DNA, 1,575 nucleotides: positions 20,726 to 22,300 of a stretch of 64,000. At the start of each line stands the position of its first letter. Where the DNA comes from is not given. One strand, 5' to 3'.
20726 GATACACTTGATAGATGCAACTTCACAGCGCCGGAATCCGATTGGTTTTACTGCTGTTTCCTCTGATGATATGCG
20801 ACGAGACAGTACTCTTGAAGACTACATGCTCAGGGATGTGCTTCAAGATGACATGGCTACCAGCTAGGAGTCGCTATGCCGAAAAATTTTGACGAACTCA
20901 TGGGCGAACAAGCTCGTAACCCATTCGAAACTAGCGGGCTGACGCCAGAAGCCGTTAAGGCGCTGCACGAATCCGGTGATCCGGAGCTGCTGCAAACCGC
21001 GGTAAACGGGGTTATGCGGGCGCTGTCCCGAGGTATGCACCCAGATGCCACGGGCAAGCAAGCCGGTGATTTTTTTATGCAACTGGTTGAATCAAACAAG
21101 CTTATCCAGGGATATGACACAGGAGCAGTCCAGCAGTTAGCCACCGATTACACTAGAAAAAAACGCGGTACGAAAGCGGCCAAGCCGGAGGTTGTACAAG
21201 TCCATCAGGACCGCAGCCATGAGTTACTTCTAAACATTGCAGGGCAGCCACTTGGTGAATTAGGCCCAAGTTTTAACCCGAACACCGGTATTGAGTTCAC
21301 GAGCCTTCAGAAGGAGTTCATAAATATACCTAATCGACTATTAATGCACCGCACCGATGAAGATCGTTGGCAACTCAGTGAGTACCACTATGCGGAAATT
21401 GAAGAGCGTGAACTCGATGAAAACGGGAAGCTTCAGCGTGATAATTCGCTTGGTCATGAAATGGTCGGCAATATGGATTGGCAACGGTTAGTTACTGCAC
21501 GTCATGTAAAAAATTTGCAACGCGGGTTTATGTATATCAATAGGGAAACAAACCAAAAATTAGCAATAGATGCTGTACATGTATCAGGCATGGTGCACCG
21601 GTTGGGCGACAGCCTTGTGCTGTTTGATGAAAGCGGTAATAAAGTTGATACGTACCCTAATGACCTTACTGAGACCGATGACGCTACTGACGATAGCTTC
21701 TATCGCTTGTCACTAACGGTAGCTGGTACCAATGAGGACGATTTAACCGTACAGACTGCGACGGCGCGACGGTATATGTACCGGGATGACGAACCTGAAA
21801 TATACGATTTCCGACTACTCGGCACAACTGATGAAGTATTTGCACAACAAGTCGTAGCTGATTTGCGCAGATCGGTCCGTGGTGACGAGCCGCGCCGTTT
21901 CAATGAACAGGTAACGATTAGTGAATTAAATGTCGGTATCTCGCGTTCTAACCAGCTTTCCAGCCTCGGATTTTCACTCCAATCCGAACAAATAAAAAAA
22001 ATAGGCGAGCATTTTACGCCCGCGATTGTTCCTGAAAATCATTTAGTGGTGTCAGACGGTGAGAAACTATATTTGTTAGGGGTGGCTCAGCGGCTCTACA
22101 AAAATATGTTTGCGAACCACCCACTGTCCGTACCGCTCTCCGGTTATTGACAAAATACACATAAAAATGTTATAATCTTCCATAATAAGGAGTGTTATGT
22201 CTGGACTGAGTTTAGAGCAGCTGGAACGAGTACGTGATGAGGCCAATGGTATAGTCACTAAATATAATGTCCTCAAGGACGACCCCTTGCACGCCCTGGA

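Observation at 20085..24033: Compact five-gene operon of cytoplasmic proteins with no recognisable domains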

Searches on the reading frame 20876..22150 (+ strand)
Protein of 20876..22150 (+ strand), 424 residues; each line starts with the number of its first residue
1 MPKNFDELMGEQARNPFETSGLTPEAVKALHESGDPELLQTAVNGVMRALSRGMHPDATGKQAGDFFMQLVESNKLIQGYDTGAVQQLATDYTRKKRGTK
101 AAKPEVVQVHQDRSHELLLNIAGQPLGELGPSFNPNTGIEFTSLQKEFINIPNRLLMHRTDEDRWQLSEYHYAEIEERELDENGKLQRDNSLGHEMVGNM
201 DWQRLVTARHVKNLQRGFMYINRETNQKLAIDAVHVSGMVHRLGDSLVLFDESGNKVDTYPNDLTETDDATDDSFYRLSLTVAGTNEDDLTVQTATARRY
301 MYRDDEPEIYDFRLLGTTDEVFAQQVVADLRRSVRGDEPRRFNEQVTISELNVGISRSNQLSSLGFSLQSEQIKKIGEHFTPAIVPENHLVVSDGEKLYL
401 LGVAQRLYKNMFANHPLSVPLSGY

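Call 3: search_protein_families(library=pfam, proteins=[window:20876-22150:+], max_evalue=1)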
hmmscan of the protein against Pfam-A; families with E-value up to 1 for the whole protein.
window:20876-22150:+ (424 aa): 0 families

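Call 4: search_protein_families(library=ncbifam, proteins=[window:20876-22150:+], max_evalue=1)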
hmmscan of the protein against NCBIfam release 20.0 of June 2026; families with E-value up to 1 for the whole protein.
window:20876-22150:+ (424 aa): 1 family
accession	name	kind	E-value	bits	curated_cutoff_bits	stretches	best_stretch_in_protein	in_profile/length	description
NF008618.0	PRK11597.1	equivalog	0.13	12.2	207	1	270-298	39-67/142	small heat shock chaperone IbpB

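Call 5: search_protein_families(library=phrogs, proteins=[window:20876-22150:+], max_evalue=1)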
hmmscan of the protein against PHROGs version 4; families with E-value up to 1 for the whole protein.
window:20876-22150:+ (424 aa): 0 families

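Call 6: search_protein_families(library=padloc, proteins=[window:20876-22150:+], max_evalue=1)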
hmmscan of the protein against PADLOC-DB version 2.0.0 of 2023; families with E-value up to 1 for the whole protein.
window:20876-22150:+ (424 aa): 0 families

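Call 8: find_encoding_contigs(protein=window:20876-22150:+, flank=10000, max_places=6)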
Protein window:20876-22150:+ (424 aa): no gene with exactly this product is on record in the collection.

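Call 9: find_related_loci(query=window:20876-22150:+, collection=genome_contigs, flank=10000)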
Query window:20876-22150:+ (424 aa) in genome_contigs; peptide patterns used: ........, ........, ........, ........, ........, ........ (x = any residue, [..] = any of these).
104 stretches matched a pattern, but none encodes a relative of the query by tblastn (E <= 1e-3).

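Call 10: find_homologous_proteins(query=window:20876-22150:+, max_evalue=0.001)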
Query window:20876-22150:+ (424 aa): 2 proteins with E <= 0.001 among 7541 candidates.
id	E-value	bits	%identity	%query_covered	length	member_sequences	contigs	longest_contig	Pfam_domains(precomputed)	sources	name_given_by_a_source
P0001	2.0e-282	954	100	100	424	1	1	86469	-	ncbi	-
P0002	9.0e-152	524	56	97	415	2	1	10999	-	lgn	-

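Call 11: find_encoding_contigs(protein=P0002, flank=10000, max_places=6)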
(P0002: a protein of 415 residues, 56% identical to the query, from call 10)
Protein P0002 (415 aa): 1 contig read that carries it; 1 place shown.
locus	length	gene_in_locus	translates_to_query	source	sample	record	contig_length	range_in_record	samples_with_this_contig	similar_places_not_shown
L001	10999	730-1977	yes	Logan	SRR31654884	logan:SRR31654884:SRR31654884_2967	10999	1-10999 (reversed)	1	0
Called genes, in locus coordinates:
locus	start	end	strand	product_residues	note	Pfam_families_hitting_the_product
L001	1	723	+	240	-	?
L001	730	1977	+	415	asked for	-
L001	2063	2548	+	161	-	-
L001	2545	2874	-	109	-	-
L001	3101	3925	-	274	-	-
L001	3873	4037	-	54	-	-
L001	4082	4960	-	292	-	PF19420:DDAH_eukar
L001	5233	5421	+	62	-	-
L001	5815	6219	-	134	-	-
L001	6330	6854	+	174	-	-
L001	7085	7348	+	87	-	PF00166:Cpn10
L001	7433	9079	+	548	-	PF00118:Cpn60_TCP1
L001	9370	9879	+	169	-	-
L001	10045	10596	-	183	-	-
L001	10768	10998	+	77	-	?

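Call 12: list_cluster_members(proteins=[P0001, P0002])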
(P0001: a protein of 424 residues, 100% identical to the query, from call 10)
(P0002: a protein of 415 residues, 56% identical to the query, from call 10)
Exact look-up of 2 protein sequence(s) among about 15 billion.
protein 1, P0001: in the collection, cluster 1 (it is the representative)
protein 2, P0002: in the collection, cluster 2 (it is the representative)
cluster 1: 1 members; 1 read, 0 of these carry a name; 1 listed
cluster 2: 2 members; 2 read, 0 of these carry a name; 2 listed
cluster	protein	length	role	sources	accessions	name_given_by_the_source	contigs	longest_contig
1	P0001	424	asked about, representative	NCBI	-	-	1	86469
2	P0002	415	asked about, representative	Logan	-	-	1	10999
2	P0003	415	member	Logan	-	-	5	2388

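Call 15: search_solved_structures(query=window:20876-22150:+, max_evalue=10, show_alignments=3)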
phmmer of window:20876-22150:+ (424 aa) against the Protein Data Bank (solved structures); distinct sequences matched with E-value up to 10: 1.
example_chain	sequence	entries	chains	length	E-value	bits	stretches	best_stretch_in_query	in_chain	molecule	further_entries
8glt_0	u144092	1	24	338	2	10.7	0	22-52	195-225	C3-comp_O32-15, polyalanine model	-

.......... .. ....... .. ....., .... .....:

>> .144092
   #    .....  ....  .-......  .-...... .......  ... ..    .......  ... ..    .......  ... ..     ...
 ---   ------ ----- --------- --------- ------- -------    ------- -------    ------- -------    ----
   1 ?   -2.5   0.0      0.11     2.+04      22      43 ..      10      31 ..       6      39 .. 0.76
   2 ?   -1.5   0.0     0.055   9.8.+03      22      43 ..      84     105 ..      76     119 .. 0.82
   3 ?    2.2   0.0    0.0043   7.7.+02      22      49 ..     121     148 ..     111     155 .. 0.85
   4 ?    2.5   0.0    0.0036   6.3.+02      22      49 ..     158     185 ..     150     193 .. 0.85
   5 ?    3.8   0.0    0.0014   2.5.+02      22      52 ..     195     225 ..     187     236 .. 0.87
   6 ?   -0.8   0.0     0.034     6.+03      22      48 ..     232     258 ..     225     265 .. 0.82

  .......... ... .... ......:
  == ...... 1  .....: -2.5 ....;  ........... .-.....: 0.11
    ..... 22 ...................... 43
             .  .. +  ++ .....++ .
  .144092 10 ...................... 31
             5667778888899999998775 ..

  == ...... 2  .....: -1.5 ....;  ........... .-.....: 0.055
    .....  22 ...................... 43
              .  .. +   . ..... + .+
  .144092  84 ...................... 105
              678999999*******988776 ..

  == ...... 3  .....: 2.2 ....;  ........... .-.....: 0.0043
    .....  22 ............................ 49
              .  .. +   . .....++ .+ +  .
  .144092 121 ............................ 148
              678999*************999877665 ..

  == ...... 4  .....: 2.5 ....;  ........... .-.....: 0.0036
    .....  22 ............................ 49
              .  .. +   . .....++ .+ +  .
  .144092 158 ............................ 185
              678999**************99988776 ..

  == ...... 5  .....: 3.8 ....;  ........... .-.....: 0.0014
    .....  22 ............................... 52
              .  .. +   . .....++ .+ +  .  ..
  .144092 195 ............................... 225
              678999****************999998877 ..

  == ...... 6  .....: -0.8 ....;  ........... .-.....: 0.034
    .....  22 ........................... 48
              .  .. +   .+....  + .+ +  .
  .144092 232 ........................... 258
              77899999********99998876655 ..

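Call 27: search_protein_representatives(alignment_id=A1)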
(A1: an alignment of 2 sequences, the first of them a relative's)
Query: 2 sequences, 425 profile positions. Proteins with E-value up to 0.001 (for the whole library): 22; up to 1e-10: 10; up to 1e-30: 3. The best 22 are listed.
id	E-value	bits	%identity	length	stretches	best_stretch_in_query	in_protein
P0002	2.2e-260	880.0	-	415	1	1-416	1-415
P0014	1.8e-80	287.2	-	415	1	5-412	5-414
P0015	2.3e-32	128.7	-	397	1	6-409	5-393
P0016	3.1e-24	102.0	-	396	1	13-409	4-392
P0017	5.2e-24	101.2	-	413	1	11-410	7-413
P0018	2.3e-20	89.2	-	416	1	12-406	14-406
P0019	7.4e-19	84.2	-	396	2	11-171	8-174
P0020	9.3e-14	67.4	-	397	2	8-112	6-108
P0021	4.2e-13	65.3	-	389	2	13-161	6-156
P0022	7.3e-11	57.9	-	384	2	11-104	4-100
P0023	2.8e-09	52.7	-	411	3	13-124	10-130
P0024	6.1e-09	51.6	-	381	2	13-139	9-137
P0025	4.2e-08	48.8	-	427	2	13-99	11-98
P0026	2.1e-07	46.5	-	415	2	13-104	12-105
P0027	3.1e-07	45.9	-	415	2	13-103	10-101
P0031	2.2e-05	39.9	-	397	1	14-112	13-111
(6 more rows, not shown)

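Call 29: search_protein_families(library=pfam, alignment_id=A2, max_evalue=1)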
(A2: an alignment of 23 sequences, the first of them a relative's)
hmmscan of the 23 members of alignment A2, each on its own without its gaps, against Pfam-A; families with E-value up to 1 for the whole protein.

A. member 1, P0001 (424 aa): 0 families

B. families by the number of members that match (of 23 scanned): 6 families
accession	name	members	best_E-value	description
PF01374.23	Glyco_hydro_46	1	0.03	Glycosyl hydrolase family 46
PF02526.19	GBP_repeat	1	0.059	Glycophorin-binding protein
PF18138.6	bacHORMA_1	1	0.079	Bacterial HORMA domain family 1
PF05542.16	DUF760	1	0.11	Protein of unknown function (DUF760)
PF13560.12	HTH_31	1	0.12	Helix-turn-helix domain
PF13415.12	Kelch_3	1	0.28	Galactose oxidase, central domain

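Call 32: find_encoding_contigs(protein=P0014, flank=10000, max_places=4)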
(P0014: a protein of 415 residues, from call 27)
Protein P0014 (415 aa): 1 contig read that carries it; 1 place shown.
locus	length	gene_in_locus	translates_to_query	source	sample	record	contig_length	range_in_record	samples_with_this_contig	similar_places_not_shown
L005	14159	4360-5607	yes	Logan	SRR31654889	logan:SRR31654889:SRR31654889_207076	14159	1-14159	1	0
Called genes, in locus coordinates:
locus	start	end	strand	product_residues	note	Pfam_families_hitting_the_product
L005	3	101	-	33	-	?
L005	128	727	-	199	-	-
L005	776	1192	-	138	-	PF00072:Response_reg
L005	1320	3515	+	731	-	-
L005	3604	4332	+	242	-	-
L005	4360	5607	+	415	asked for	-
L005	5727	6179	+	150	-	-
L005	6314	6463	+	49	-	-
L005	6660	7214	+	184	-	-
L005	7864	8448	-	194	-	-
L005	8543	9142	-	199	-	-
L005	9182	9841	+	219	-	-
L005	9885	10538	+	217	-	PF20582:UPF0758_N, PF04002:RadC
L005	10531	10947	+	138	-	-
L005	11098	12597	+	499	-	PF12161:HsdM_N, PF02384:N6_Mtase, PF05175:MTS (weak)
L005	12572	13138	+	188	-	-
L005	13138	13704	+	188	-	-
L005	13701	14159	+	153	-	?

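Call 33: find_encoding_contigs(protein=P0017, flank=10000, max_places=4)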
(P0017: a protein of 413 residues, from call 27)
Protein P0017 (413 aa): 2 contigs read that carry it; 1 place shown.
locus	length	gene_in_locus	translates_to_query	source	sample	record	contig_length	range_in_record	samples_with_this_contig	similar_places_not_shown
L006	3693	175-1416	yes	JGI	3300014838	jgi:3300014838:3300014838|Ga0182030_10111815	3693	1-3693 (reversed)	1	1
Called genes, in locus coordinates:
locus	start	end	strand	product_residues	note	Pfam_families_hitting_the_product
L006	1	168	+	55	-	?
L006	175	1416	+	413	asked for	-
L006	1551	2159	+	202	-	PF06941:NT5C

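Call 36: find_related_loci(query=A3, collection=genome_contigs, flank=10000)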
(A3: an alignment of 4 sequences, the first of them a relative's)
Query A3 (424 aa) in genome_contigs; peptide patterns used: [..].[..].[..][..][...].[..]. (x = any residue, [..] = any of these).
22 stretches matched a pattern, but none encodes a relative of the query by tblastn (E <= 1e-3).

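Call 39: find_encoding_contigs(protein=P0015, flank=10000, max_places=3)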
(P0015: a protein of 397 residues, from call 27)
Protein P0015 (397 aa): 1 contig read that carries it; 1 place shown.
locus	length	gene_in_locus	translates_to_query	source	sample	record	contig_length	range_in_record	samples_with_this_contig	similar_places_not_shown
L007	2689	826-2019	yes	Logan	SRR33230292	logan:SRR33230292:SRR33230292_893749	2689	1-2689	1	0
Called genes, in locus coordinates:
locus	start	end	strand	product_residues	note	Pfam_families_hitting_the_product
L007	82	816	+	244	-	-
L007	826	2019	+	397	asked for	-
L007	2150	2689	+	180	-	?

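Call 40: find_encoding_contigs(protein=P0018, flank=10000, max_places=3)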
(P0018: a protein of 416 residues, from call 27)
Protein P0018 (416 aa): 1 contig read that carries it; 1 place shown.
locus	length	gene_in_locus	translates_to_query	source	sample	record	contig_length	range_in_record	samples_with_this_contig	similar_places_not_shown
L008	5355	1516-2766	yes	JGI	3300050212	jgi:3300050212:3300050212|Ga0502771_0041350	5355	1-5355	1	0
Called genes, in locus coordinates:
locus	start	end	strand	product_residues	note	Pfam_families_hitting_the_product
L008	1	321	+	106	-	?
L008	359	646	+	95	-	PF02575:YbaB_DNA_bd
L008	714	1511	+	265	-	-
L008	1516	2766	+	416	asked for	-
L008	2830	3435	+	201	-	PF21176:RecR_HhH, PF01751:Toprim, PF13662:Toprim_4, PF21175:RecR_C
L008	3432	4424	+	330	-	PF01368:DHH, PF02272:DHHA1 (weak)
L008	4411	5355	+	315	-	?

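Call 41: find_encoding_contigs(protein=P0026, flank=10000, max_places=3)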
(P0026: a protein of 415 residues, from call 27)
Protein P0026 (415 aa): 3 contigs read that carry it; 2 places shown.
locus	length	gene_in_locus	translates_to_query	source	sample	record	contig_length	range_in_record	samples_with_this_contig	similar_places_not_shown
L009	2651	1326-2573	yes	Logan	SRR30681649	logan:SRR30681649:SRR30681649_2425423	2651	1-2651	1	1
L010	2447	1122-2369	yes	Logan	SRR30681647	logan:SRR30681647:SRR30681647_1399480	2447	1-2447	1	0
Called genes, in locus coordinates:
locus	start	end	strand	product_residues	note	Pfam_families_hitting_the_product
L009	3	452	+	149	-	?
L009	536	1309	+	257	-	-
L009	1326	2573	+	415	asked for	-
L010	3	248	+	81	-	?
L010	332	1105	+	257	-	-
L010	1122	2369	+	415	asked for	-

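Call 43: predict_structure(alignment_id=A2)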
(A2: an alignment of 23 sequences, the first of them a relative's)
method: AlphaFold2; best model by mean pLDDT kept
length: 424 residues; sequences in the alignment: 23
mean_pLDDT: 81.3   pTM: 0.64
mean pLDDT of the five models: 81.3, 80.2, 80.2, 79.2, 79.0
residues with pLDDT >= 90: 224; 70-90: 104; 50-70: 46; < 50: 50
segments of 3 or more residues with pLDDT < 50: 1-7, 9-12, 99-110, 341-350, 352-354, 416-424
pLDDT, mean of each block of 10 residues (from residue 1): 45 80 92 91 91 82 86 92 92 67 44 78 67 85 81 89 91 66 67 91 94 93 94 94 92 94 67 88 89 92 91 93 89 65 48 53 88 91 94 91 95 61 38
secondary structure, 60 per line:
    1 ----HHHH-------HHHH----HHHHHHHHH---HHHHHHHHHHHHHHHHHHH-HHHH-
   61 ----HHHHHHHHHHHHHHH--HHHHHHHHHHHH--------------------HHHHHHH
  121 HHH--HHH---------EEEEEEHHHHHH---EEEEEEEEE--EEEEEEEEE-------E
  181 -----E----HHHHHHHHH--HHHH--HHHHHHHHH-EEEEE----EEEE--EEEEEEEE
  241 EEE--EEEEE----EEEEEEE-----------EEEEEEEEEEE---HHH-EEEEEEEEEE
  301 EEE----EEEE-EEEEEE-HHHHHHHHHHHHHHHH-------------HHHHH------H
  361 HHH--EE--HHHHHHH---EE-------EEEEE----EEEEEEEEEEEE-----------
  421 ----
elements in order: H5-8 H16-19 H24-32 H36-54 H56-59 H65-79 H82-93 H114-123 E138-143 H144-149 E153-161 E164-172 H191-199 H202-205 H208-216 E218-222 E227-230 E233-243 E246-250 E255-261 E273-283 E291-303 E308-311 E313-318 H320-335 H349-353 H360-363 H370-376 E389-393 E398-409

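Call 45: fold_search(model_id=the predicted structure, library=pdb)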
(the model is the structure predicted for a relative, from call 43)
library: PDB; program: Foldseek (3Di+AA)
matches with E <= 10: 416; with E <= 0.001: 0
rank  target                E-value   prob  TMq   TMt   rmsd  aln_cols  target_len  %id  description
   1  6f3h_A                4.5e-02  0.11  0.10  0.06  23.9       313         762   11  Crystal structure of Dss1 exoribonuclease active site mutant D477N from Candida glabrata (released 2018-01-17)
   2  3hlz_A                9.7e-02  0.09  0.11  0.15  18.4       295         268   10  Crystal structure of BT_1490 (NP_810393.1) from BACTEROIDES THETAIOTAOMICRON VPI-5482 at 1.50 A resolution (released 2009-06-16)
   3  9dhk_B                1.8e-01  0.15  0.10  0.20   8.8       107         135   13  RMI1-RMI2 bound to cyclic peptide L3 (released 2025-07-02)
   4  8aqh_B                1.9e-01  0.03  0.08  0.13  20.4       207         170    8  NanoLuc-Y94A luciferase mutant (released 2023-08-23)
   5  9dhk_E                2.0e-01  0.11  0.10  0.19  12.8       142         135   14  RMI1-RMI2 bound to cyclic peptide L3 (released 2025-07-02)
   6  3hlz_B                3.0e-01  0.05  0.10  0.14  18.8       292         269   10  Crystal structure of BT_1490 (NP_810393.1) from BACTEROIDES THETAIOTAOMICRON VPI-5482 at 1.50 A resolution (released 2009-06-16)
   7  8bo9_A                3.1e-01  0.03  0.08  0.15  19.1       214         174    8  NanoLuc-D9R/H57A/K89R mutant complexed with azacoelenterazine bound in intra-barrel catalytic site (released 2023-09-27)
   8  7v62_A                3.1e-01  0.02  0.07  0.07  17.7       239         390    9  Crystal structure of human OSBP ORD in complex with cholesterol (released 2022-06-08)
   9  5a60                  3.3e-01  0.04  0.09  0.09  22.1       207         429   10  Crystal structure of full-length E. coli ygiF in complex with tripolyphosphate and two magnesium ions (released 2015-08-05)
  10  3sy3_B                3.9e-01  0.06  0.09  0.17  19.4       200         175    8  GBAA_1210 protein, a putative adenylate cyclase, from Bacillus anthracis (released 2011-07-27)
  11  2e3s                  3.9e-01  0.04  0.08  0.13  19.7       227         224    7  Crystal structure of CERT START domain co-crystallized with C24-ceramide (P21) (released 2007-12-18)
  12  6qyc_B                4.1e-01  0.02  0.08  0.06  20.2       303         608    9  Crystal structure of MtrC from Shewanella baltica OS185 (released 2020-04-22)
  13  2rck_A                5.7e-01  0.02  0.07  0.10  21.0       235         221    9  Crystal structure of juvenile hormone binding protein from Galleria mellonella hemolymph (released 2008-03-04)
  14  3nv0_A                7.6e-01  0.15  0.10  0.18   7.9        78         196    9  Crystal structure and mutational analysis of the NXF2/NXT1 heterodimeric complex from caenorhabditis elegans at 1.84 A (released 2011-07-20)
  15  4d4p_A                7.6e-01  0.04  0.08  0.09  18.3       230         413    6  Crystal Structure of the Kti11 Kti13 heterodimer Spacegroup P65 (released 2015-01-14)
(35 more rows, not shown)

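Call 52: find_encoding_contigs(protein=P0016, flank=10000, max_places=3)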
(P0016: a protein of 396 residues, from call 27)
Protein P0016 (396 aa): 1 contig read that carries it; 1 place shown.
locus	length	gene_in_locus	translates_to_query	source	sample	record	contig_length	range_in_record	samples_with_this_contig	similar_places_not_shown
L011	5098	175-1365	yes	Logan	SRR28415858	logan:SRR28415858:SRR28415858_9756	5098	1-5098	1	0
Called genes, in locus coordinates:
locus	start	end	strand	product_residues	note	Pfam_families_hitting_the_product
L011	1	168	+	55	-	?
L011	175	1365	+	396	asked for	-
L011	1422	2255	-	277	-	PF24827:AstE_AspA_cat, PF04952:AstE_AspA_hybrid (faint)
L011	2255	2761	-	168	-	-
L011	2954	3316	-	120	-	-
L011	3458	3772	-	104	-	-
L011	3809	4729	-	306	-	PF03935:SKN1_KRE6_Sbg1 (weak), PF00722:Glyco_hydro_16, PF26113:GH16_XgeA, PF03935:SKN1_KRE6_Sbg1 (weak)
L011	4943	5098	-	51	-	?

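Call 53: find_encoding_contigs(protein=P0019, flank=10000, max_places=3)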
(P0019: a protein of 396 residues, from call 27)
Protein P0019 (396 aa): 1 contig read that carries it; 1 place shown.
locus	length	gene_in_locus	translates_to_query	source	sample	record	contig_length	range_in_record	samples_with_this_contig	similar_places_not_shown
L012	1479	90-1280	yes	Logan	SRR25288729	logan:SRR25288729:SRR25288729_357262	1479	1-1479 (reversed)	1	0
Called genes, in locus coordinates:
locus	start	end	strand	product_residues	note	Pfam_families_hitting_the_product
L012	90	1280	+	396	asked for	-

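Call 65: find_encoding_contigs(protein=P0021, flank=10000, max_places=3)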
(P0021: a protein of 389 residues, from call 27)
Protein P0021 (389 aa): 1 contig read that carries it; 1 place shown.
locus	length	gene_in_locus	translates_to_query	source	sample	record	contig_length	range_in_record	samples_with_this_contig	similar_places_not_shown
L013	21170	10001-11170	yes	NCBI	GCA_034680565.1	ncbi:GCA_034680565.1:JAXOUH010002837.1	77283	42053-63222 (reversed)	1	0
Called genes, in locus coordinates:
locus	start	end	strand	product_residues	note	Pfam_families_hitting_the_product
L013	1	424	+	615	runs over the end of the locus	-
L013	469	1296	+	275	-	-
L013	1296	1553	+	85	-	-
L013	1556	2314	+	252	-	-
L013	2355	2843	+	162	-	PF13673:Acetyltransf_10, PF00583:Acetyltransf_1, PF13508:Acetyltransf_7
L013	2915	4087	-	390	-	PF07690:MFS_1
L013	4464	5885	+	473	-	PF03136:Pup_ligase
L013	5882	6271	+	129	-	-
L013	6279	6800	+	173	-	PF13238:AAA_18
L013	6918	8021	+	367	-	PF14388:DUF4419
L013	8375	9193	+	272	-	-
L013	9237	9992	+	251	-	-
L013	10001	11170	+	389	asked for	-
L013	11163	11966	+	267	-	-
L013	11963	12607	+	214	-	PF13672:PP2C_2 (faint), PF07228:SpoIIE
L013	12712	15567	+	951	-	PF00873:ACR_tran, PF03176:MMPL (weak)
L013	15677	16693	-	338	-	-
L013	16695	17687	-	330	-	-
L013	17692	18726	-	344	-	PF00226:DnaJ, PF01636:APH (faint), PF00069:Pkinase, PF07714:PK_Tyr_Ser-Thr, PF01163:RIO1 (weak), PF03109:ABC1 (weak)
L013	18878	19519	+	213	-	PF05711:TylF, PF13578:Methyltransf_24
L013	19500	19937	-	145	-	PF01878:EVE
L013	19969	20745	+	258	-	PF02673:BacA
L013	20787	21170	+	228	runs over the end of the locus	-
